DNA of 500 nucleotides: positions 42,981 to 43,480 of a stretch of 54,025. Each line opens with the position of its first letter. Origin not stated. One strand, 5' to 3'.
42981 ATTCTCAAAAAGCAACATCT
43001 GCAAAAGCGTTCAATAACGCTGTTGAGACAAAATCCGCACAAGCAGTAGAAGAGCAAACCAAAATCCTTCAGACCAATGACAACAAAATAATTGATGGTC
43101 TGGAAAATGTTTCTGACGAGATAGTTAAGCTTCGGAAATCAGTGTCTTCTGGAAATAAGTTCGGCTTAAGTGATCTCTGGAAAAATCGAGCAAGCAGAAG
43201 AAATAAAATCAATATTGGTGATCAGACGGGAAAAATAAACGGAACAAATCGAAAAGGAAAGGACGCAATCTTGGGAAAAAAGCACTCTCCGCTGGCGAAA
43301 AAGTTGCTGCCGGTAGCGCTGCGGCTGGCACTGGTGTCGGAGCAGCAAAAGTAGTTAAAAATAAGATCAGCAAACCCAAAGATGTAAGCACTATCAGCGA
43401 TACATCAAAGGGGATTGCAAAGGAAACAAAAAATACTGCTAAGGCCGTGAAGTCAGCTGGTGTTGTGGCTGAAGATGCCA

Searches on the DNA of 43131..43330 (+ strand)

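Call 53: search_dna_similar(query=window:43131-43330:+, collection=plasmids, mode=near, max_rows=12)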
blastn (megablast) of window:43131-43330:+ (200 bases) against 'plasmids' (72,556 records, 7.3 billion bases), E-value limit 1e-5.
Records with a match: 92; places in all: 92; records where one place covers at least 80% of the query: 91.
Best place of each record, by identity: >=99% 17; 95-99% 27; 90-95% 15; 80-90% 33.
By first word of the organism name: Escherichia 79; Salmonella 11; Shigella 2.
By predicted mobility (MOB-suite, as given by PLSDB): non-mobilizable 91; conjugative 1.
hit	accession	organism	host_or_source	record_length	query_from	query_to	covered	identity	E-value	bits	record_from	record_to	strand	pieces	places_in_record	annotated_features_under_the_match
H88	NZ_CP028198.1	Salmonella enterica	-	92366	1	200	100%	99.5%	2e-98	364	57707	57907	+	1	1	transglycosylase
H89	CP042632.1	Escherichia coli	Sus scrofa domesticus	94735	1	200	100%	99.5%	2e-98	364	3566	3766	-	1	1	none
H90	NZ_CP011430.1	Salmonella enterica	Homo sapiens,blood,blood-culture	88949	1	200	100%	99.5%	2e-98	364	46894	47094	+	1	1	structural injection transglycosylase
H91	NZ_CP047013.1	Escherichia coli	swine,whole organism,heart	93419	1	200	100%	99.5%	2e-98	364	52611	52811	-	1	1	transglycosylase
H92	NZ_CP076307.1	Escherichia coli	Homo sapiens,urine, catheter urine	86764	1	200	100%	99.5%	2e-98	364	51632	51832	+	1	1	transglycosylase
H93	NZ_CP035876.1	Escherichia coli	Homo sapiens,stool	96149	1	200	100%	99.5%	2e-98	364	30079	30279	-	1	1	transglycosylase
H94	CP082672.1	Salmonella enterica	Pork Chop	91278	1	200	100%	99.5%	2e-98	364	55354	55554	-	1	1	none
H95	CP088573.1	Escherichia coli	-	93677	1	200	100%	99.5%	2e-98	364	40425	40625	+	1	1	transglycosylase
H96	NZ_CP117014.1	Escherichia coli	Homo sapiens,stool sample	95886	1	200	100%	99.5%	2e-98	364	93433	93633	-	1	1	transglycosylase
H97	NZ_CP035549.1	Salmonella enterica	Homo sapiens,stool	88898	1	200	100%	99.5%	2e-98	364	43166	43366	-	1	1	structural injection transglycosylase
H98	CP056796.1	Escherichia coli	culture,Freshwater sample from upstream ...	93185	1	200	100%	99.5%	2e-98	364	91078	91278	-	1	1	none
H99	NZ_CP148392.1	Escherichia coli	Homo sapiens,single cell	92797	1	200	100%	99.5%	2e-98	364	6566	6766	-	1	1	transglycosylase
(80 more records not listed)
